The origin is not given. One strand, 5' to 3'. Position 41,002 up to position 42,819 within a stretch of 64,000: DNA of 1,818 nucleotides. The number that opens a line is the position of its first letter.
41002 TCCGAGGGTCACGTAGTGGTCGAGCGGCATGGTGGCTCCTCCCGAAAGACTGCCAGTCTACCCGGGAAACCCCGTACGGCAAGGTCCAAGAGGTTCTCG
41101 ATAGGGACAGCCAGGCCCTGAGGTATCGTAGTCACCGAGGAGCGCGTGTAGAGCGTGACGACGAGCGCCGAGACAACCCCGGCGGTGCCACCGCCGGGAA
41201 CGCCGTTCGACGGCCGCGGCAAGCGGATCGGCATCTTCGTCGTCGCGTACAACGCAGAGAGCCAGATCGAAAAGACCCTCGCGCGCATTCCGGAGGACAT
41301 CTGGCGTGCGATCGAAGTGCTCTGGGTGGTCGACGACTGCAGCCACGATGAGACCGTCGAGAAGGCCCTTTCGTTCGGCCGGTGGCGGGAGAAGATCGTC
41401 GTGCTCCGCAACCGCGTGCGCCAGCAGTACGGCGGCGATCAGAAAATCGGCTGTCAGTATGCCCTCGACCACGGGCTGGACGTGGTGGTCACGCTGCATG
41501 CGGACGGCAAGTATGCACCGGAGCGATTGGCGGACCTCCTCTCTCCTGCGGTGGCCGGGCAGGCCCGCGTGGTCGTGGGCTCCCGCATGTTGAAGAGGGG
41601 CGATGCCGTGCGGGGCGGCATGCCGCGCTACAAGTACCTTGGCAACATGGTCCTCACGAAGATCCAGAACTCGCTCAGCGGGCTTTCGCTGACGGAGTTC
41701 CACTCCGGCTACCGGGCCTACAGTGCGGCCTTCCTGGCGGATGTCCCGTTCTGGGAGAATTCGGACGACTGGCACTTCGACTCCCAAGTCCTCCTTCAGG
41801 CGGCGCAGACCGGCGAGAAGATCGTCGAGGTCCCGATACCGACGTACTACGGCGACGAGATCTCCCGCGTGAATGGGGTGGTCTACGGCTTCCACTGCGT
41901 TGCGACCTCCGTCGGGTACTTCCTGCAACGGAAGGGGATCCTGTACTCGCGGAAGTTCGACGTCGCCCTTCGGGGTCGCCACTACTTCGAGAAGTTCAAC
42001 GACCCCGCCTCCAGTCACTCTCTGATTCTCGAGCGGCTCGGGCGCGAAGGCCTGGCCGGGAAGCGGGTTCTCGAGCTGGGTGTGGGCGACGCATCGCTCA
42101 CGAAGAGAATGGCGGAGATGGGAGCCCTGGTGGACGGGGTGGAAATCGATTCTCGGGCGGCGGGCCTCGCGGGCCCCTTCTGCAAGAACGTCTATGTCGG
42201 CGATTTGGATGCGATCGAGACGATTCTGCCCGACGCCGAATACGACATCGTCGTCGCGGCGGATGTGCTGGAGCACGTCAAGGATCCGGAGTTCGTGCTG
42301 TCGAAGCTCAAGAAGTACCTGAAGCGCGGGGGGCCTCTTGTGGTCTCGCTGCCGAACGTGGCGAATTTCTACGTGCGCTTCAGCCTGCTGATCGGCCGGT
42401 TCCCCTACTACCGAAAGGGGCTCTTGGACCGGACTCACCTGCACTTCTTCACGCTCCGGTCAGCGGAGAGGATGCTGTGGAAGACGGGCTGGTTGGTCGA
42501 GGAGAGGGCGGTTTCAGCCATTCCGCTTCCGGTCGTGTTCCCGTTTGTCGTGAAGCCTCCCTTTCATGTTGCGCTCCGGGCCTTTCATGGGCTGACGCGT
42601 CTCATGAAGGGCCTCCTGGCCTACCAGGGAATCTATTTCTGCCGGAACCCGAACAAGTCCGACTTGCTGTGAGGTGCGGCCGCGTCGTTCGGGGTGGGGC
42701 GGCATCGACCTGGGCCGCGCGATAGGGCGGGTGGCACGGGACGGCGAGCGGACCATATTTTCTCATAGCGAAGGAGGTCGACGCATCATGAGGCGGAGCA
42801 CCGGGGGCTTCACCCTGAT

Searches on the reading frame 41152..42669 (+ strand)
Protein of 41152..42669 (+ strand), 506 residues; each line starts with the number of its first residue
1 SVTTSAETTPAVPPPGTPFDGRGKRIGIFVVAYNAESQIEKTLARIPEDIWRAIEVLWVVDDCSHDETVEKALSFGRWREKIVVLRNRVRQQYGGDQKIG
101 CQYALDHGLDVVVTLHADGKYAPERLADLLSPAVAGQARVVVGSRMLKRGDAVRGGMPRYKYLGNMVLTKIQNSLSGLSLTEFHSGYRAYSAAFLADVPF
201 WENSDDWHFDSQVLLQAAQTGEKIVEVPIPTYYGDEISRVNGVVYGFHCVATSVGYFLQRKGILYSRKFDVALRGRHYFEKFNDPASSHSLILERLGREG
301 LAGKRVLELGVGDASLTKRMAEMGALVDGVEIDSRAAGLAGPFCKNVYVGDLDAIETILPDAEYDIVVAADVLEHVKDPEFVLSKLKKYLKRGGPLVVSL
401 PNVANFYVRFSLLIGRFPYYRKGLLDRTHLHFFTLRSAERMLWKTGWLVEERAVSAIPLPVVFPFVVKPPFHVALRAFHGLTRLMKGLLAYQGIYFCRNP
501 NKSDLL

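Call 100: search_protein_families(library=pfam, proteins=[window:41152-42669:+], max_evalue=0.001)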
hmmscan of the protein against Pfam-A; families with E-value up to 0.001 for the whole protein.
window:41152-42669:+ (506 aa): 7 families
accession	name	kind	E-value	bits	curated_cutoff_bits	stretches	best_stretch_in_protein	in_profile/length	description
PF00535.33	Glycos_transf_2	-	2e-17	64.1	23.3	1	28-195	2-164/168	Glycosyl transferase family 2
PF13489.12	Methyltransf_23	-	2.1e-17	63.8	27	1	292-450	12-162/164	Methyltransferase domain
PF08241.18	Methyltransf_11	-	6.6e-12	46.4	21.2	1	307-397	1-94/95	Methyltransferase domain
PF07021.18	MetW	-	5.8e-11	42.8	21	1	302-436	13-149/193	Methionine biosynthesis protein MetW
PF08242.18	Methyltransf_12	-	2.5e-10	41.4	30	1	307-396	1-98/98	Methyltransferase domain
PF13847.12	Methyltransf_31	-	2.9e-08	33.9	27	1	303-402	4-113/145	Methyltransferase domain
PF13649.12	Methyltransf_25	-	3.3e-08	34.6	27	1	306-394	1-97/97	Methyltransferase domain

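Call 101: search_protein_families(library=padloc, proteins=[window:41152-42669:+], max_evalue=0.001)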
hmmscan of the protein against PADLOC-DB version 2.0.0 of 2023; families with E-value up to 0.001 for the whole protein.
window:41152-42669:+ (506 aa): 1 family
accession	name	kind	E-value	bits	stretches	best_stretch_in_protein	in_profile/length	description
PDLC04134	mad2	-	9.6e-16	55.7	1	274-408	265-404/492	mads_2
